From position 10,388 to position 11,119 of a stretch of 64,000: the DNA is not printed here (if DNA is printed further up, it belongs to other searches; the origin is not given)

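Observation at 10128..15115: Cellulose-synthase-like module bcsA (tandem PilZ) - bcsG - secreted orf - dgkA with no bcsB in the window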

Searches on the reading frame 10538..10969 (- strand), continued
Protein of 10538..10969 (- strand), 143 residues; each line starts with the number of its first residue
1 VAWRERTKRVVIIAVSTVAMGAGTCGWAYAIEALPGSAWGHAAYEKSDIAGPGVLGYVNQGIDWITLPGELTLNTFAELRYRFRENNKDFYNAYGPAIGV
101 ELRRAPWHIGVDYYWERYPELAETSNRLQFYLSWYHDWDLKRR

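Call 73: search_protein_families(library=ncbifam, proteins=[L019:7637-10078:+, P0242, P0249, P0245, P0253, P0147], max_evalue=0.01)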
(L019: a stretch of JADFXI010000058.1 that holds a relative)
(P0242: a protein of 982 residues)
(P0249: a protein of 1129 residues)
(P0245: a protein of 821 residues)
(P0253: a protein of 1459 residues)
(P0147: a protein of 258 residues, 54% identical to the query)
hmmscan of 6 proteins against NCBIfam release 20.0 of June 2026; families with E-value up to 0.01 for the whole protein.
L019:7637-10078:+ (813 aa): 15 families
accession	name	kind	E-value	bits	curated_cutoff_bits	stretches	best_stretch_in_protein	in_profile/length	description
NF052415.1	T3SS_chap_SctY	equivalog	1.1e-15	58.1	70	1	445-541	10-105/106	type III secretion apparatus assembly chaperone SctY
TIGR02917.1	PEP_TPR_lipo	equivalog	2.7e-14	52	312.2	2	429-557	181-305/899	XrtA/PEP-CTERM system TPR-repeat protein PrsT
TIGR02552.1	LcrH_SycD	equivalog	1.1e-12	47.8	104.8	1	89-176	24-111/136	SycD/LcrH family type III secretion system chaperone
TIGR00756.2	PPR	repeat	6.5e-09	35.4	20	0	125-150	8-33/35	pentatricopeptide repeat protein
TIGR02795.1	tol_pal_ybgF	equivalog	6.6e-09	36.4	90.1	1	90-147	9-69/119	tol-pal system protein YbgF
NF040959.1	MamA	equivalog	3.9e-08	33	200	0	92-170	80-158/204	magnetosome protein MamA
NF053607.1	CHU_0125_OmpA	equivalog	8.7e-06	24.5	620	1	86-215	22-147/639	CHU_0125 family OmpA-like outer membrane integrity protein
NF047371.1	FlcA_CTERM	equivalog_domain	3.3e-05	22.6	300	1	447-493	479-525/646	periplasmic flagellar collar protein FlcA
TIGR02521.1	type_IV_pilW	equivalog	0.00012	21.7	154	0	434-570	58-192/234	type IV pilus biogenesis/stability protein PilW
NF033920.0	C39_PA2778_fam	equivalog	0.00025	20.6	150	0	515-559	192-236/255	PA2778 family cysteine peptidase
NF052400.1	M48_BAM_BepA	equivalog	0.0013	17.6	570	0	446-559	312-421/483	beta-barrel assembly-enhancing protease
NF047558.1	TPR_END_plus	domain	0.0027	17.6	32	0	122-152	4-34/56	TPR end-of-group domain-containing protein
NF052312.1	T9SS_PorW_SprE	equivalog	0.0039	15.9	250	1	86-149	109-174/716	type IX secretion system periplasmic lipoprotein PorW/SprE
NF011859.0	PRK15331.1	equivalog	0.004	17.3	184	0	83-150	37-107/165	type III secretion system translocator chaperone SicA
TIGR03302.1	OM_YfiO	subfamily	0.0058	16.2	81.4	0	75-139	25-92/239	outer membrane protein assembly factor BamD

P0242 (982 aa): 17 families
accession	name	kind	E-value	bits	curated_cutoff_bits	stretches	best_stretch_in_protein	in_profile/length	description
TIGR02552.1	LcrH_SycD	equivalog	3.2e-20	72.2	104.8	2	146-203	14-71/136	SycD/LcrH family type III secretion system chaperone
TIGR02917.1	PEP_TPR_lipo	equivalog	8.5e-19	66.9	312.2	3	286-573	492-764/899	XrtA/PEP-CTERM system TPR-repeat protein PrsT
NF040959.1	MamA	equivalog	4e-17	62.3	200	1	153-251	40-138/204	magnetosome protein MamA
NF052415.1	T3SS_chap_SctY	equivalog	1e-16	61.4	70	0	156-219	12-75/106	type III secretion apparatus assembly chaperone SctY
NF008520.0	PRK11447.1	equivalog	6.3e-11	40.8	858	1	163-468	364-668/1157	cellulose synthase complex outer membrane protein BcsC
TIGR03939.1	PGA_TPR_OMP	equivalog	5.8e-09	34.7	366.65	1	523-576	98-151/800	poly-beta-1,6 N-acetyl-D-glucosamine export porin PgaA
NF047371.1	FlcA_CTERM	equivalog_domain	3.4e-08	32.4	300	0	624-671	479-526/646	periplasmic flagellar collar protein FlcA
NF033920.0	C39_PA2778_fam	equivalog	4e-08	33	150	0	518-567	197-246/255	PA2778 family cysteine peptidase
TIGR00756.2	PPR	repeat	6.3e-07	29.1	20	0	193-215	9-31/35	pentatricopeptide repeat protein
NF052400.1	M48_BAM_BepA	equivalog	2.7e-06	26.4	570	0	180-286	303-407/483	beta-barrel assembly-enhancing protease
TIGR02521.1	type_IV_pilW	equivalog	8.1e-06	25.5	154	0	612-746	59-191/234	type IV pilus biogenesis/stability protein PilW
NF007468.0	PRK10049.1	equivalog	7.8e-05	21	1043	0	410-470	108-168/817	poly-beta-1,6 N-acetyl-D-glucosamine export porin PgaA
TIGR02795.1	tol_pal_ybgF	equivalog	0.00026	21.6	90.1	0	157-239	9-97/119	tol-pal system protein YbgF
TIGR00540.1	TPR_hemY_coli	hypoth_equivalog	0.00036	19.4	142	0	443-565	267-379/385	heme biosynthesis-associated TPR protein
TIGR04510.1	mod_pep_cyc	subfamily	0.00064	18.3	400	0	155-276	506-626/814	putative peptide modification system cyclase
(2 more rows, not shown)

P0249 (1129 aa): 15 families
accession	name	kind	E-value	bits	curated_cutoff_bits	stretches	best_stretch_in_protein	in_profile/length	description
TIGR02552.1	LcrH_SycD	equivalog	8e-32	109.8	104.8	4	528-593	8-73/136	SycD/LcrH family type III secretion system chaperone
NF052415.1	T3SS_chap_SctY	equivalog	1.4e-22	80.2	70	1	534-602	2-70/106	type III secretion apparatus assembly chaperone SctY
TIGR02917.1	PEP_TPR_lipo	equivalog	1.3e-15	56.4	312.2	4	531-810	492-759/899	XrtA/PEP-CTERM system TPR-repeat protein PrsT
NF040959.1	MamA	equivalog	1.4e-14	54.1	200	2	66-128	74-135/204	magnetosome protein MamA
TIGR03939.1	PGA_TPR_OMP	equivalog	1.7e-14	53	366.65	3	550-607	98-155/800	poly-beta-1,6 N-acetyl-D-glucosamine export porin PgaA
TIGR02521.1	type_IV_pilW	equivalog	8.2e-14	51.7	154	1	70-191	106-224/234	type IV pilus biogenesis/stability protein PilW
NF047371.1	FlcA_CTERM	equivalog_domain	1.3e-11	43.7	300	1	329-381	478-530/646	periplasmic flagellar collar protein FlcA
NF008520.0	PRK11447.1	equivalog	1.1e-08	33.4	858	1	340-652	401-714/1157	cellulose synthase complex outer membrane protein BcsC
TIGR04510.1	mod_pep_cyc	subfamily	2.7e-08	32.8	400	1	67-176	505-609/814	putative peptide modification system cyclase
NF011859.0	PRK15331.1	equivalog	1.6e-06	28.4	184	0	325-380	38-93/165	type III secretion system translocator chaperone SicA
TIGR02561.1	HrpB1_HrpK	equivalog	8.2e-06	25.8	123.85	0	402-489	21-107/183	HrpB1 family type III secretion system apparatus protein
NF052400.1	M48_BAM_BepA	equivalog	2e-05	23.6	570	0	437-503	313-380/483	beta-barrel assembly-enhancing protease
NF008757.0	PRK11788.1-5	equivalog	0.00029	20.1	363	0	419-596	95-269/388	lipopolysaccharide assembly protein LapB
NF033920.0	C39_PA2778_fam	equivalog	0.0023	17.4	150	0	431-490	190-249/255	PA2778 family cysteine peptidase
NF008756.0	PRK11788.1-4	equivalog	0.0088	15.1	474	0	433-594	109-268/389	lipopolysaccharide assembly protein LapB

P0245 (821 aa): 14 families
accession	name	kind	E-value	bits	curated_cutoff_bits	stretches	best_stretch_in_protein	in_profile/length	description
TIGR02552.1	LcrH_SycD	equivalog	8.1e-21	74.2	104.8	2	335-405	3-73/136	SycD/LcrH family type III secretion system chaperone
TIGR02917.1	PEP_TPR_lipo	equivalog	2.3e-20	72.1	312.2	2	334-535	585-788/899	XrtA/PEP-CTERM system TPR-repeat protein PrsT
NF040959.1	MamA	equivalog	2.1e-19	69.8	200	3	341-481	27-163/204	magnetosome protein MamA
NF052415.1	T3SS_chap_SctY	equivalog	1.1e-16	61.2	70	1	113-172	11-71/106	type III secretion apparatus assembly chaperone SctY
NF008520.0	PRK11447.1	equivalog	3.2e-08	31.9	858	1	310-506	453-652/1157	cellulose synthase complex outer membrane protein BcsC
NF033920.0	C39_PA2778_fam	equivalog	8.7e-08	31.9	150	0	333-409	173-249/255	PA2778 family cysteine peptidase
TIGR02795.1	tol_pal_ybgF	equivalog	1.6e-07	31.9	90.1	0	118-169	49-103/119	tol-pal system protein YbgF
TIGR02521.1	type_IV_pilW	equivalog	3.1e-05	23.7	154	0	350-414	135-199/234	type IV pilus biogenesis/stability protein PilW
NF047371.1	FlcA_CTERM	equivalog_domain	7.9e-05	21.3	300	0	463-507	479-523/646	periplasmic flagellar collar protein FlcA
TIGR03939.1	PGA_TPR_OMP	equivalog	0.00011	20.6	366.65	0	362-414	98-150/800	poly-beta-1,6 N-acetyl-D-glucosamine export porin PgaA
NF040561.1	PrimPol_Msp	equivalog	0.00047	18.8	200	0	334-424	9-99/515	CRISPR-associated primase-polymerase type A1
NF008756.0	PRK11788.1-4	equivalog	0.00093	18.3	474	0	354-544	111-299/389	lipopolysaccharide assembly protein LapB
NF008017.0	PRK10747.1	equivalog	0.0014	17.6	608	0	338-405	316-382/398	protoheme IX biogenesis protein HemY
NF033758.1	gliding_GltE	equivalog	0.005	15.9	225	0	360-407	130-177/411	adventurous gliding motility TPR repeat lipoprotein GltE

P0253 (1459 aa): 19 families
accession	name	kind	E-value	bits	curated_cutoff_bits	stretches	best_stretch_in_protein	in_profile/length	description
TIGR02917.1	PEP_TPR_lipo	equivalog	4.1e-39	134.2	312.2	5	258-535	369-634/899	XrtA/PEP-CTERM system TPR-repeat protein PrsT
NF052415.1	T3SS_chap_SctY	equivalog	1.3e-26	93.2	70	1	541-600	11-70/106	type III secretion apparatus assembly chaperone SctY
TIGR02552.1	LcrH_SycD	equivalog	4.4e-26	91.2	104.8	4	433-487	20-74/136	SycD/LcrH family type III secretion system chaperone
NF008757.0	PRK11788.1-5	equivalog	3.6e-23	82.3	363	3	224-494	41-311/388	lipopolysaccharide assembly protein LapB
NF040959.1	MamA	equivalog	7.5e-23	81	200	3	155-275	79-196/204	magnetosome protein MamA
NF008756.0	PRK11788.1-4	equivalog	1.9e-18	66.7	474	2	304-431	50-178/389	lipopolysaccharide assembly protein LapB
TIGR02521.1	type_IV_pilW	equivalog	1.2e-15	57.7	154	3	133-312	17-192/234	type IV pilus biogenesis/stability protein PilW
NF008753.0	PRK11788.1-1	equivalog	3.8e-11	42.7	395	1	225-444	42-264/389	lipopolysaccharide assembly protein LapB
TIGR00756.2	PPR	repeat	4.2e-10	39.1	20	0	542-569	6-33/35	pentatricopeptide repeat protein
NF008754.0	PRK11788.1-2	equivalog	2.2e-09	36.9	670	2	215-424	32-241/386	lipopolysaccharide assembly protein LapB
NF033920.0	C39_PA2778_fam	equivalog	1.9e-08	34.1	150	0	413-490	172-249/255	PA2778 family cysteine peptidase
TIGR02795.1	tol_pal_ybgF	equivalog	3.3e-08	34.1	90.1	0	468-564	5-104/119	tol-pal system protein YbgF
TIGR04510.1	mod_pep_cyc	subfamily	5.7e-08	31.7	400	1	156-371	407-618/814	putative peptide modification system cyclase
NF008520.0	PRK11447.1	equivalog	1.2e-06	26.6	858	0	955-1067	591-702/1157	cellulose synthase complex outer membrane protein BcsC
NF047371.1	FlcA_CTERM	equivalog_domain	2.8e-06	26.1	300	1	1024-1098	426-501/646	periplasmic flagellar collar protein FlcA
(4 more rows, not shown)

P0147 (258 aa): 0 families

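Call 74: find_encoding_contigs(protein=P0242, flank=10000, max_places=2)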
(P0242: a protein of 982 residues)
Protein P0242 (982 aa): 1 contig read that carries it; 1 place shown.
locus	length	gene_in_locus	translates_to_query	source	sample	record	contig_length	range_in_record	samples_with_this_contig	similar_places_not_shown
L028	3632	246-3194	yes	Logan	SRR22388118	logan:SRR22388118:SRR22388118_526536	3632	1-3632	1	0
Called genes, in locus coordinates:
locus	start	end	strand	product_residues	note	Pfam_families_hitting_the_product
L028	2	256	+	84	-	?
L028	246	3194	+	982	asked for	PF12895:ANAPC3 (faint), PF13174:TPR_6 (faint), PF13432:TPR_16 (faint), PF14561:TPR_20 (faint), PF23914:TPR_CcmH_CycH (faint), PF24575:TPR_Slam (faint), PF00515:TPR_1 (faint), PF07719:TPR_2 (faint), +4 more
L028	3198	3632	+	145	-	?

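Call 75: find_encoding_contigs(protein=P0249, flank=10000, max_places=2)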
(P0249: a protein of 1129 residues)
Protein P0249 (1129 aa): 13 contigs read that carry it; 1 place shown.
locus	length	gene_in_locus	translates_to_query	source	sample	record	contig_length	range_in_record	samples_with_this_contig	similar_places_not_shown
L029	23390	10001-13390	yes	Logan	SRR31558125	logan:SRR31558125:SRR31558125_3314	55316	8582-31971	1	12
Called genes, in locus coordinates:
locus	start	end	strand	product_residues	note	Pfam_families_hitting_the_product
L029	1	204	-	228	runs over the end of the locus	PF00072:Response_reg, PF00486:Trans_reg_C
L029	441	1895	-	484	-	PF07690:MFS_1, PF13000:Acatn (weak)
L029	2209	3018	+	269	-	PF00211:Guanylate_cyc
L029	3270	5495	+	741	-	PF00535:Glycos_transf_2, PF13641:Glyco_tranf_2_3, PF13506:Glyco_transf_21, PF13632:Glyco_trans_2_3, PF03552:Cellulose_synt, PF07238:PilZ (weak)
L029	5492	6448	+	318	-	-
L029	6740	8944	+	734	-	PF03170:CBM_BcsB_1st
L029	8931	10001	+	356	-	PF01270:Glyco_hydro_8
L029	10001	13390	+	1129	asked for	PF00515:TPR_1 (faint), PF07719:TPR_2 (faint), PF12895:ANAPC3 (faint), PF13174:TPR_6 (faint), PF13374:TPR_10 (faint), PF13424:TPR_12 (faint), PF13428:TPR_14 (faint), PF13432:TPR_16 (faint), +2 more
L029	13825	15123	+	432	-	PF11658:CBP_BcsG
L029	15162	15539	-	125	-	PF01219:DAGK_prokar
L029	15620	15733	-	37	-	-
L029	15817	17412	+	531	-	PF13677:MotB_plug, PF00691:OmpA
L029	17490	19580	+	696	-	PF12633:Adenyl_cycl_N, PF01295:Adenylate_cycl, PF26690:Adenylate_cycl_3rd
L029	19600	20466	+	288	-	PF01618:MotA_ExbB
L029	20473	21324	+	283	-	-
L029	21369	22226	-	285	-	PF03781:FGE-sulfatase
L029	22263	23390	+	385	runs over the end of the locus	PF23748:Beta-prop_LRRK2 (faint), PF07494:Reg_prop (faint)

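Call 79: find_encoding_contigs(protein=P0250, flank=10000, max_places=1)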
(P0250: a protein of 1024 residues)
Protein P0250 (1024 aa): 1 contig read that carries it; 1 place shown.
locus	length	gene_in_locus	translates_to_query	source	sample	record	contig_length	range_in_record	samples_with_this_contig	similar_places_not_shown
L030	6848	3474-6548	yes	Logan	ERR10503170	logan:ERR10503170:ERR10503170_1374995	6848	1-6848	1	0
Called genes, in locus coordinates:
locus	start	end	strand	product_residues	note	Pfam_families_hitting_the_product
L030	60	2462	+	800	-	PF03170:CBM_BcsB_1st, PF07653:SH3_2 (weak), PF08239:SH3_3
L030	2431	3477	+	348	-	PF01270:Glyco_hydro_8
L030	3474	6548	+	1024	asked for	PF07719:TPR_2 (faint), PF00515:TPR_1 (faint), PF12895:ANAPC3 (faint), PF13174:TPR_6 (faint), PF13176:TPR_7 (faint), PF13424:TPR_12 (faint), PF13428:TPR_14 (faint), PF13432:TPR_16 (faint), +5 more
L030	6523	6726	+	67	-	-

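Call 80: find_encoding_contigs(protein=P0253, flank=10000, max_places=1)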
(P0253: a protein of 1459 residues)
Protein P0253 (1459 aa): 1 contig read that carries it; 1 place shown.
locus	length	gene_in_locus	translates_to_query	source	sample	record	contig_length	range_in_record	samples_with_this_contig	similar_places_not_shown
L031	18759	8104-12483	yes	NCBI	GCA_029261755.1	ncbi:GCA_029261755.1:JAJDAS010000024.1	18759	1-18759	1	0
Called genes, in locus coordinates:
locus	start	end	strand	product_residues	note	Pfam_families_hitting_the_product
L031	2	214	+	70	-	?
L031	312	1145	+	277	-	PF00211:Guanylate_cyc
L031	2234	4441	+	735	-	PF00535:Glycos_transf_2, PF13641:Glyco_tranf_2_3, PF13506:Glyco_transf_21, PF13632:Glyco_trans_2_3, PF03552:Cellulose_synt (weak)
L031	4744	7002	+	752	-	PF03170:CBM_BcsB_1st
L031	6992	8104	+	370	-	PF01270:Glyco_hydro_8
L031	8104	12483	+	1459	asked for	PF13176:TPR_7 (faint), PF25063:ARM_TT21_C (faint), PF00515:TPR_1 (faint), PF01535:PPR (faint), PF07719:TPR_2 (faint), PF12895:ANAPC3 (faint), PF13174:TPR_6 (faint), PF14559:TPR_19, +8 more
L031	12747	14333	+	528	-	PF11658:CBP_BcsG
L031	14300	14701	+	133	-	PF05598:DUF772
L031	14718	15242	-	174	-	PF12975:DUF3859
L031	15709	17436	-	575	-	PF13290:CHB_HEX_C_1, PF13287:Fn3_assoc, PF08757:CotH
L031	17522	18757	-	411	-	?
